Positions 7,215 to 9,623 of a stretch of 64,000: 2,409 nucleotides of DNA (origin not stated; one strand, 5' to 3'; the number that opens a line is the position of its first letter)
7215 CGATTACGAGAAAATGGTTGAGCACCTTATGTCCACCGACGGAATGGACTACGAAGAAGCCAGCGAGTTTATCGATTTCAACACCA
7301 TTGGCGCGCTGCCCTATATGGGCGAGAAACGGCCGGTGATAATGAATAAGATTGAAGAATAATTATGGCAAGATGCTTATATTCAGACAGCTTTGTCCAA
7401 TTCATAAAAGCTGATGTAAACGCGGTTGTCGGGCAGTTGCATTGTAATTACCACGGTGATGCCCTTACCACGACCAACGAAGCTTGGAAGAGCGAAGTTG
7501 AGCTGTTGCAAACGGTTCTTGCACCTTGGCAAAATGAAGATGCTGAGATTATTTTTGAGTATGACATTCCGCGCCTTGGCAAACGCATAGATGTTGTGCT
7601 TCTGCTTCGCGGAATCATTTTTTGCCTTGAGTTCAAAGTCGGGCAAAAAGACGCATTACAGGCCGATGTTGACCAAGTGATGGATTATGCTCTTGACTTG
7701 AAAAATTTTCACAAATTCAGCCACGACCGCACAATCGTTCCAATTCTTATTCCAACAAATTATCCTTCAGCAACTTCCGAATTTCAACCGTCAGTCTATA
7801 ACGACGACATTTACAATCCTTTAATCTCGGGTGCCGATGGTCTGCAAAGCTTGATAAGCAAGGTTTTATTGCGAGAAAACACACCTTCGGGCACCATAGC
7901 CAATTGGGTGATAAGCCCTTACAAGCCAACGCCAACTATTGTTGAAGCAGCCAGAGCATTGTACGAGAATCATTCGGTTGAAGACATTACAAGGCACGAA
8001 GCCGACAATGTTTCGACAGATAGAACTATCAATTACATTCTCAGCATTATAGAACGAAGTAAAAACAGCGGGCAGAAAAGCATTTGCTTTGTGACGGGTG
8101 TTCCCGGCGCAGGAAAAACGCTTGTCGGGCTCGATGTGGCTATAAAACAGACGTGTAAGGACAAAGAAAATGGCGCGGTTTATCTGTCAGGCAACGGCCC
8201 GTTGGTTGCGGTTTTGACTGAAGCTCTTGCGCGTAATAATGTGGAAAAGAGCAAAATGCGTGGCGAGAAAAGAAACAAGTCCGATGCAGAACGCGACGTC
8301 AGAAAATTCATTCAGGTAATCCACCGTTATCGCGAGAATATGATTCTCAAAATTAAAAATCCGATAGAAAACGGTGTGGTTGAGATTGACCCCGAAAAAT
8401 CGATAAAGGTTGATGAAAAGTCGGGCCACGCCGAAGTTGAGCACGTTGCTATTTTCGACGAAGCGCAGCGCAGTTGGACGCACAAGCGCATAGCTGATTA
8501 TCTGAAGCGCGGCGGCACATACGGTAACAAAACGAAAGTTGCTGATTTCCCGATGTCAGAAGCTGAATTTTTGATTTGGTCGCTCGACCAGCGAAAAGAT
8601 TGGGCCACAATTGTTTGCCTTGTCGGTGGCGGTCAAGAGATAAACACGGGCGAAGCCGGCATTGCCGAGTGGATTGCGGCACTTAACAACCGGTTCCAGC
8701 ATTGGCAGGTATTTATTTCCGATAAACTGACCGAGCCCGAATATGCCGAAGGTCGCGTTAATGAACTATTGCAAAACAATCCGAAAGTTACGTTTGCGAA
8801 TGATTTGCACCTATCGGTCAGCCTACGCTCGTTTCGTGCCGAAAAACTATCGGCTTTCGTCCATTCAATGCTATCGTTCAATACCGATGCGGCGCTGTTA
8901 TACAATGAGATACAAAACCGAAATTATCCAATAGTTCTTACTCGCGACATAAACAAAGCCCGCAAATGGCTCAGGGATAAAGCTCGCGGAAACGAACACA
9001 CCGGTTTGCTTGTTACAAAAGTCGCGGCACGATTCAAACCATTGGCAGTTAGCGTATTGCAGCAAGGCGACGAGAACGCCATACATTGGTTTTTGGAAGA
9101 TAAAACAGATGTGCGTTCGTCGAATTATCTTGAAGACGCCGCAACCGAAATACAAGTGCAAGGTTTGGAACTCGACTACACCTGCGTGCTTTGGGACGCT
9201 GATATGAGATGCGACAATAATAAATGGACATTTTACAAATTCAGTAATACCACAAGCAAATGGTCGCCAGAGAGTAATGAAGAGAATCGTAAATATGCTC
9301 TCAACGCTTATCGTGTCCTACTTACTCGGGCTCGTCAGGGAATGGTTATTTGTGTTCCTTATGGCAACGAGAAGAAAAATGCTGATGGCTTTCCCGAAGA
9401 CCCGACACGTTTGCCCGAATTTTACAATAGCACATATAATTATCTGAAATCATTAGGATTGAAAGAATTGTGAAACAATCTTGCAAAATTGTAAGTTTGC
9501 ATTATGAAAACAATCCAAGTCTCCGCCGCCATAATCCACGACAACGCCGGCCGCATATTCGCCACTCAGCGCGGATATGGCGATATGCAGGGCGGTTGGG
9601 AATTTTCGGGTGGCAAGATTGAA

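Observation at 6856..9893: XRE regulator, PD-(D/E)XK nuclease-SF1 helicase (DUF2075-type) and Nudix cassette: candidate defence module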

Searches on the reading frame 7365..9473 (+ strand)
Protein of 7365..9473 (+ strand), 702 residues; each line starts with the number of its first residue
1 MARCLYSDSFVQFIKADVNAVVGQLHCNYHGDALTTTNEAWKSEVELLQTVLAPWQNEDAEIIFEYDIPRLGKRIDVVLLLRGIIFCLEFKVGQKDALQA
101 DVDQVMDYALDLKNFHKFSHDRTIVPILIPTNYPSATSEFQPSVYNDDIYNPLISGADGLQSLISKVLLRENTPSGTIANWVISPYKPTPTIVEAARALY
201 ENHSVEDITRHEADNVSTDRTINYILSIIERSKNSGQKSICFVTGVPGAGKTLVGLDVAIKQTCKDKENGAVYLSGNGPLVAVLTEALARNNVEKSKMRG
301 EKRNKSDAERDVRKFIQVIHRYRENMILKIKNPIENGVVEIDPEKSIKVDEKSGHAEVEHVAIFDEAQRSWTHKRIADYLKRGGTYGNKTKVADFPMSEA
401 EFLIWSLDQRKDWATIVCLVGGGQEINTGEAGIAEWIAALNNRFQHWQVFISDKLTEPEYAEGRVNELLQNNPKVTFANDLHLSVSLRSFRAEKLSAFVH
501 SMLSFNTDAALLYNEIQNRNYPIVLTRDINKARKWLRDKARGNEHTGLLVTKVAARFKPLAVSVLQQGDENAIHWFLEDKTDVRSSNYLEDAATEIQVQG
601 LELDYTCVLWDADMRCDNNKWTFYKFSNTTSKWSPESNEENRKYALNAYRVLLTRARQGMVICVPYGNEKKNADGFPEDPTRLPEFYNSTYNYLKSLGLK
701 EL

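Call 3: search_protein_families(library=pfam, proteins=[window:7365-9473:+], max_evalue=0.01)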
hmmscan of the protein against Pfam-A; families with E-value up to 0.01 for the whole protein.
window:7365-9473:+ (702 aa): 2 families
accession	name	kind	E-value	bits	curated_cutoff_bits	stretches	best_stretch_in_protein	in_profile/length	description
PF09848.15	SLFN-g3_helicase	-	1e-68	232.7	24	1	238-665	1-353/354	Schlafen group 3, DNA/RNA helicase domain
PF13191.12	AAA_16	-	0.0031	18.5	32.6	1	221-294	8-80/167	AAA ATPase domain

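Call 4: search_protein_families(library=padloc, proteins=[window:7365-9473:+], max_evalue=0.01)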
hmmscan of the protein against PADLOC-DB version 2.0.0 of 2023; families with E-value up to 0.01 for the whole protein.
window:7365-9473:+ (702 aa): 3 families
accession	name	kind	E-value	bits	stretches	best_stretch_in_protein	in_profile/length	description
PDLC05014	PDC-S41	-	2.2e-250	830.5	1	1-702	1-653/657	-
PDLC02350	AbiO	-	0.0012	15.7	1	179-267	159-221/468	AbiO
PDLC02372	Nhi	-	0.0023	14.7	1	232-277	198-236/470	-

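Call 5: search_protein_families(library=ncbifam, proteins=[window:7365-9473:+], max_evalue=0.01)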
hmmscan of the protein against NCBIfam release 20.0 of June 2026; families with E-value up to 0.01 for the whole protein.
window:7365-9473:+ (702 aa): 1 family
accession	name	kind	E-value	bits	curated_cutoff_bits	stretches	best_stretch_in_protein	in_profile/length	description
NF010283.0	PRK13724.1-5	equivalog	0.0099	15.8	164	0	218-271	24-76/78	conjugal transfer protein TrbD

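Call 13: find_homologous_proteins(query=window:7365-9470:+, max_evalue=1e-10)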
Query window:7365-9470:+ (702 aa): 8000 proteins with E <= 1e-10 among 8000 candidates; the best 120 are listed.
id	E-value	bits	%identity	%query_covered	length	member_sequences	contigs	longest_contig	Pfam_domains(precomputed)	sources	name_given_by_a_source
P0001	0.0e+0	1593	98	100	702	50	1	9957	PF09848.16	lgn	-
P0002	0.0e+0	1505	95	100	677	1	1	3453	PF09848.16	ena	-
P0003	0.0e+0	1241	76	100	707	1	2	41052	PF09848.16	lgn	-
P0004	0.0e+0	1237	75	100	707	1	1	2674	PF09848.16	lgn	-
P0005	0.0e+0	1236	75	100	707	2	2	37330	PF09848.16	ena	-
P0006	0.0e+0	1233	75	100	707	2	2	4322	PF09848.16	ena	-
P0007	0.0e+0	1232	75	100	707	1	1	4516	PF09848.16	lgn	-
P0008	0.0e+0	1230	75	100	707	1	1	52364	PF09848.16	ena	-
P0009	0.0e+0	1230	75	100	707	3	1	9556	PF09848.16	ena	-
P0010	0.0e+0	1228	75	100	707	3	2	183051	PF09848.16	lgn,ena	-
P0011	0.0e+0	1228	75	100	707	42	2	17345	PF09848.16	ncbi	-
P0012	0.0e+0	1226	74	100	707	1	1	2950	PF09848.16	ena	-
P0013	0.0e+0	1225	74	100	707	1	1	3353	PF09848.16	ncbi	-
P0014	0.0e+0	1224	75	100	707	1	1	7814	PF09848.16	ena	-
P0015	0.0e+0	1223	74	100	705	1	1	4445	PF09848.16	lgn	-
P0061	0.0e+0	1216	74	100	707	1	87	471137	PF09848.16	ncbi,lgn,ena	-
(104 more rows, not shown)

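Call 15: find_encoding_contigs(protein=P0061, flank=8000, max_places=8)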
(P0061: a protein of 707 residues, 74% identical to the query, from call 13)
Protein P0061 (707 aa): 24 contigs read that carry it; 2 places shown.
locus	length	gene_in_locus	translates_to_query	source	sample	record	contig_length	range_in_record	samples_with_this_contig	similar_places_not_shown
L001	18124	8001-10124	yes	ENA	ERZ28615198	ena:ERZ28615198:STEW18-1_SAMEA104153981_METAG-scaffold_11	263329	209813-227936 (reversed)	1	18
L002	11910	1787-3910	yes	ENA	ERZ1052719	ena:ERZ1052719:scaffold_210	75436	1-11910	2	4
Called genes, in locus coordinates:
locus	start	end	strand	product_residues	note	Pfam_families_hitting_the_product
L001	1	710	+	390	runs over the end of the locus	PF02670:DXP_reductoisom, PF08436:DXP_redisom_C, PF13288:DXPR_C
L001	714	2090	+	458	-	PF02163:Peptidase_M50, PF17820:PDZ_6 (faint)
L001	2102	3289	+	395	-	PF17785:PUA_3, PF10672:Methyltrans_SAM, PF02475:TRM5-TYW2_MTfase (faint), PF03602:Cons_hypoth95 (weak)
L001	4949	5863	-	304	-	-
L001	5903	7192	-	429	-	PF13173:AAA_14, PF13635:DUF4143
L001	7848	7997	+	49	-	-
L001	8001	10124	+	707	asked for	PF09848:SLFN-g3_helicase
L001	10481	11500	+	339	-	PF06723:MreB_Mbl, PF00022:Actin (faint), PF00012:HSP70 (weak), PF14450:FtsA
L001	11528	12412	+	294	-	PF04085:MreC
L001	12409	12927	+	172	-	-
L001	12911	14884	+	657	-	PF03717:PBP_dimer, PF00905:Transpeptidase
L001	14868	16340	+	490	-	PF01098:FTSW_RODA_SPOVE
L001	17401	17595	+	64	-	-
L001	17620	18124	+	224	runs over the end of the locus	PF12833:HTH_18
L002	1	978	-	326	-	?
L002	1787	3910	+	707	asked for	PF09848:SLFN-g3_helicase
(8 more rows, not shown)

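Call 16: find_encoding_contigs(protein=P0001, flank=8000, max_places=4)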
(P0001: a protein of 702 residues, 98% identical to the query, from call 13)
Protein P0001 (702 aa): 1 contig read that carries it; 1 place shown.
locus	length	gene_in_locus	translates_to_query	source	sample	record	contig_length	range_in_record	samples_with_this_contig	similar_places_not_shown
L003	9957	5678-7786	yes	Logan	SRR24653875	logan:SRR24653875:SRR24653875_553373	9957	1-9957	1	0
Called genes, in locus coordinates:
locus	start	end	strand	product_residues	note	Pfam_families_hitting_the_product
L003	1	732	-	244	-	?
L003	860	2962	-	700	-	PF13623:SurA_N_2, PF13624:SurA_N_3, PF13145:Rotamase_2 (weak), PF13616:Rotamase_3, PF00639:Rotamase, PF13145:Rotamase_2 (weak)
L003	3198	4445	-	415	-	PF01595:CNNM, PF00571:CBS, PF03471:CorC_HlyC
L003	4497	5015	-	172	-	PF03852:Vsr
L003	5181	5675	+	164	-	PF13560:HTH_31, PF01381:HTH_3, PF12844:HTH_19, PF13443:HTH_26 (weak)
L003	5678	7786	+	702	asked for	PF09848:SLFN-g3_helicase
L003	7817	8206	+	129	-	PF00293:NUDIX, PF14815:NUDIX_4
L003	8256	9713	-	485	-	PF13173:AAA_14, PF13635:DUF4143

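Call 29: search_protein_representatives(protein=window:7365-9470:+)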
Query: 702 residues. Proteins with E-value up to 0.001 (for the whole library): 4457; up to 1e-10: 2657; up to 1e-30: 839. The best 150 are listed.
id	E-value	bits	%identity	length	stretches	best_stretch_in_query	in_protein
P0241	0.0e+00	1053.7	67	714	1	2-702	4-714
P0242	2.7e-240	815.9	58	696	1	4-700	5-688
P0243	1.1e-205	701.5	54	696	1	4-702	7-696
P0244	3.7e-188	643.6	73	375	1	326-701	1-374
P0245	5.6e-186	636.4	50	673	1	2-702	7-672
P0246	6.6e-186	636.1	50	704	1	5-700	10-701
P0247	1.2e-183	628.7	49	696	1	3-701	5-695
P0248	4.3e-173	593.8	65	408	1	1-404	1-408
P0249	1.2e-169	582.3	49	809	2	2-540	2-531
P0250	9.4e-169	579.4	47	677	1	6-700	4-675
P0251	2.0e-166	571.7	48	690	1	2-702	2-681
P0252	2.0e-165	568.5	46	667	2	357-702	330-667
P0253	1.2e-163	562.5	48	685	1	4-702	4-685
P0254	3.4e-163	561.1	47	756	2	294-701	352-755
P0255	1.5e-162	558.9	48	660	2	357-699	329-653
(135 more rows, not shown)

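Call 31: find_related_loci(query=A1, collection=genome_contigs, flank=7000)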
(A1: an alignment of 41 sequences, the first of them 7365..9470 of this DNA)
Query A1 (702 aa) in genome_contigs; peptide patterns used: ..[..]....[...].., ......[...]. (x = any residue, [..] = any of these).
600 stretches matched a pattern (row limit reached: there are more); 581 encode a relative of the query (tblastn E <= 1e-3); the best 80 are kept; 80 distinct loci.
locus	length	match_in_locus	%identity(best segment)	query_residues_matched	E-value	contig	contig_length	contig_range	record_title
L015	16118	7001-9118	75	1-702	0e+0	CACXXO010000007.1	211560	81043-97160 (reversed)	MAG: uncultured Bacteroidetes bacterium isolate RUG11699 genome assembly, contig: RUG11699_asm_7, whole genome shotgun s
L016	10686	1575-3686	74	3-702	0e+0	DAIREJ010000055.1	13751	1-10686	MAG TPA_asm: Sodaliphilus sp. isolate CTOTU17550 NODE_792_length_13751_cov_3.045415, whole genome shotgun sequence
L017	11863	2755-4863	75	3-702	0e+0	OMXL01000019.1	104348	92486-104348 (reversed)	uncultured Prevotellaceae bacterium isolate RUG062 genome assembly, contig: scaffold_772, whole genome shotgun sequence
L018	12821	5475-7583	75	3-702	0e+0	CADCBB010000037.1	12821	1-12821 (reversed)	MAG: uncultured Bacteroidales bacterium isolate RUG14487 genome assembly, contig: RUG14487_asm_37, whole genome shotgun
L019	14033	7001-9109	73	3-702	0e+0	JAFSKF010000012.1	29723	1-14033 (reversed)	MAG: Bacteroidales bacterium isolate RGIG3218 Goat_Reticulum-2__c131800, whole genome shotgun sequence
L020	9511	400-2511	73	3-702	0e+0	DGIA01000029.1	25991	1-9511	MAG TPA_asm: Bacteroidales bacterium UBA3834 UBA3834_contig_6698, whole genome shotgun sequence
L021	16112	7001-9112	72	3-702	0e+0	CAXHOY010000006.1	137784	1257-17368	MAG: uncultured Muribaculaceae bacterium isolate ena-SAMPLE-TAB-22-03-2024-10:43:23:859-115581 genome assembly, contig:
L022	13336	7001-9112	72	3-702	0e+0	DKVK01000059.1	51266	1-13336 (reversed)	MAG TPA_asm: Porphyromonadaceae bacterium UBA7180 UBA7180_contig_8784, whole genome shotgun sequence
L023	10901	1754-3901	71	1-702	0e+0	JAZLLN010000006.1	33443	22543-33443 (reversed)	MAG: Candidatus Cryptobacteroides sp. isolate T1900044957_TA20190013.MAGScoT_cleanbin_000032 SGB_3855_k141_1108947, whol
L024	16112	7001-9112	71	3-702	0e+0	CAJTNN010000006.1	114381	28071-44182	MAG TPA_asm: uncultured Muribaculaceae bacterium isolate MGBC101100 genome assembly, contig: MGBC101100.6, whole genome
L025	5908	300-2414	70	3-702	0e+0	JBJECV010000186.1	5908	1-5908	MAG: Sodaliphilus sp. isolate PUUB52_bin.012 NODE_5060_length_5908_cov_9.568085, whole genome shotgun sequence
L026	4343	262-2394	69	1-702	0e+0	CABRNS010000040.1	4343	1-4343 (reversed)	MAG TPA_asm: uncultured Bacteroides sp. isolate MGYG-HGUT-01767 genome assembly, contig: GUT_GENOME108143_40, whole geno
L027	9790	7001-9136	68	1-702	0e+0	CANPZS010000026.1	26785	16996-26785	MAG: uncultured Bacteroidales bacterium isolate Lapin-003-2__bin53 genome assembly, contig: Lapin-003-2__NODE_1733_lengt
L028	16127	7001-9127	67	1-702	0e+0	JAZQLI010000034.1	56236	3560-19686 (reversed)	MAG: Candidatus Scatosoma sp. isolate T1900044610_TS20190076.MAGScoT_cleanbin_000010 SGB_795_k141_495640, whole genome s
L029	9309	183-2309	68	1-702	0e+0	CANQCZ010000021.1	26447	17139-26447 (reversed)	MAG: uncultured Bacilli bacterium isolate Lapin-005__bin97 genome assembly, contig: Lapin-005__NODE_2402_length_26447_co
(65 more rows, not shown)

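Call 36: search_protein_families(library=pfam, alignment_id=A2, max_evalue=0.0001)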
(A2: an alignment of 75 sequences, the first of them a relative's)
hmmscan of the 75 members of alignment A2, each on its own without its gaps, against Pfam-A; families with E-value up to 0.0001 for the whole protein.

A. member 1, L015:9132-13832:+ (1567 aa): 10 families
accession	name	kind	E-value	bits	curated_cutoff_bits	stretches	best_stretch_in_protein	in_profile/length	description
PF00580.27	UvrD-helicase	-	4.6e-35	122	23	2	1033-1125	2-94/271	UvrD/REP helicase N-terminal domain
PF00270.35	DEAD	-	2.8e-31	108.9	26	1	259-434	2-166/167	DEAD/DEAH box helicase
PF13245.12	AAA_19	-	8.5e-24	84.7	25.1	1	1036-1198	1-134/134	AAA domain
PF00271.37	Helicase_C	-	2.4e-21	76.5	23.5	1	472-577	2-108/110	Helicase conserved C-terminal domain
PF13538.12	UvrD_C_2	-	6.7e-13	48.7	27.4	1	1399-1446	2-51/52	UvrD-like helicase C-terminal domain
PF13361.12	UvrD_C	-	1e-11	45.4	25.6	1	1349-1447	233-346/350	UvrD-like helicase C-terminal domain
PF13401.12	AAA_22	-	1.7e-10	41.8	27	1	1045-1188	5-122/130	AAA domain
PF01443.25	Viral_helicase1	-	1.9e-09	38.1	21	0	1397-1447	178-227/228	Viral superfamily 1 RNA helicase core domain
PF13604.12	AAA_30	-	2.6e-09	37.5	27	1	1032-1227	2-158/191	AAA domain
PF02562.22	PhoH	-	3.2e-07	30.5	27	1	1032-1203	5-167/205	PhoH-like protein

B. families by the number of members that match (of 75 scanned): 59 families (the first 25 are shown)
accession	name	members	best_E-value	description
PF14815.12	NUDIX_4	8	4.6e-24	NUDIX domain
PF00293.34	NUDIX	8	2.4e-20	NUDIX domain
PF13604.12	AAA_30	7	8.1e-11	AAA domain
PF01443.25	Viral_helicase1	6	1.7e-14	Viral superfamily 1 RNA helicase core domain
PF13245.12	AAA_19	5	1.2e-24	AAA domain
PF13361.12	UvrD_C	5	1.6e-22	UvrD-like helicase C-terminal domain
PF13538.12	UvrD_C_2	5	4e-13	UvrD-like helicase C-terminal domain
PF09848.15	SLFN-g3_helicase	4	5.6e-108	Schlafen group 3, DNA/RNA helicase domain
PF00580.27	UvrD-helicase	4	9.6e-50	UvrD/REP helicase N-terminal domain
PF13401.12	AAA_22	4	1.7e-10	AAA domain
PF00270.35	DEAD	3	2.8e-31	DEAD/DEAH box helicase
PF00271.37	Helicase_C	3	9.2e-24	Helicase conserved C-terminal domain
PF04851.21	ResIII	3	7.1e-09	Type III restriction enzyme, res subunit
PF02562.22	PhoH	3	3.2e-07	PhoH-like protein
PF22327.2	Nudt16-like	3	8.8e-06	U8 snoRNA-decapping enzyme-like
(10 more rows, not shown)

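Call 37: search_protein_families(library=pfam, alignment_id=A3, max_evalue=0.0001)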
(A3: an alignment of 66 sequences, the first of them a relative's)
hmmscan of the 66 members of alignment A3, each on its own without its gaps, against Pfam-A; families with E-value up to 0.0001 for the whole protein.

A. member 1, L015:6644-6793:+ (50 aa): 1 family
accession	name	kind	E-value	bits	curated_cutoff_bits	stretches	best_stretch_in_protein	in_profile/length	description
PF17761.7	DUF1016_N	-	1e-10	42.3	32.8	1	2-44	89-131/137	DUF1016 N-terminal domain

B. families by the number of members that match (of 66 scanned): 44 families (the first 25 are shown)
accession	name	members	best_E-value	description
PF13443.12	HTH_26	3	6e-19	Cro/C1-type HTH DNA-binding domain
PF09848.15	SLFN-g3_helicase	2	2.8e-83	Schlafen group 3, DNA/RNA helicase domain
PF14815.12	NUDIX_4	2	3.7e-24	NUDIX domain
PF04851.21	ResIII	2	9e-21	Type III restriction enzyme, res subunit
PF00293.34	NUDIX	2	1e-20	NUDIX domain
PF01381.28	HTH_3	2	2.3e-18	Helix-turn-helix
PF03852.21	Vsr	2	4.8e-16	DNA mismatch endonuclease Vsr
PF13651.11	EcoRI_methylase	1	1.9e-123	Adenine-specific methyltransferase EcoRI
PF04556.18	DpnII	1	2.8e-109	DpnII restriction endonuclease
PF12787.12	EcsC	1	4.9e-85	EcsC protein family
PF02773.21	S-AdoMet_synt_C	1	5.6e-71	S-adenosylmethionine synthetase, C-terminal domain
PF00079.25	Serpin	1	3.9e-64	Serpin (serine protease inhibitor)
PF00579.31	tRNA-synt_1b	1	3.6e-59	tRNA synthetases class I (W and Y)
PF02772.21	S-AdoMet_synt_M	1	6.6e-52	S-adenosylmethionine synthetase, central domain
PF00438.25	S-AdoMet_synt_N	1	4.1e-43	S-adenosylmethionine synthetase, N-terminal domain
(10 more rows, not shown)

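Call 57: search_solved_structures(query=A1, max_evalue=0.01)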
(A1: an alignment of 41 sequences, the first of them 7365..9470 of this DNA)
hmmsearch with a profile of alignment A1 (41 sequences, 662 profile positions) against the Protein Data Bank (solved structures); distinct sequences matched with E-value up to 0.01: 6.
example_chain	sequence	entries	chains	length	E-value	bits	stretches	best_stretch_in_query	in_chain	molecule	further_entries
2r2a_A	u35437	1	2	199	0.00062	21.5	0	237-262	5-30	Uncharacterized protein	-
6eph_B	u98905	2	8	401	0.0043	18.7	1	232-253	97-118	Zeta_1 toxin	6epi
7ppj_A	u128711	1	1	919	0.0064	18.1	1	233-285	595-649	Schlafen family member 5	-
7zep_A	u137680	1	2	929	0.0067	18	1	233-286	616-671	Schlafen family member 11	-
7zel_A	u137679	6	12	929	0.0067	18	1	233-286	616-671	Schlafen family member 11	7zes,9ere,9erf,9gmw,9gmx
9erd_A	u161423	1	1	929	0.0067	18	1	233-286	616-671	Schlafen family member 11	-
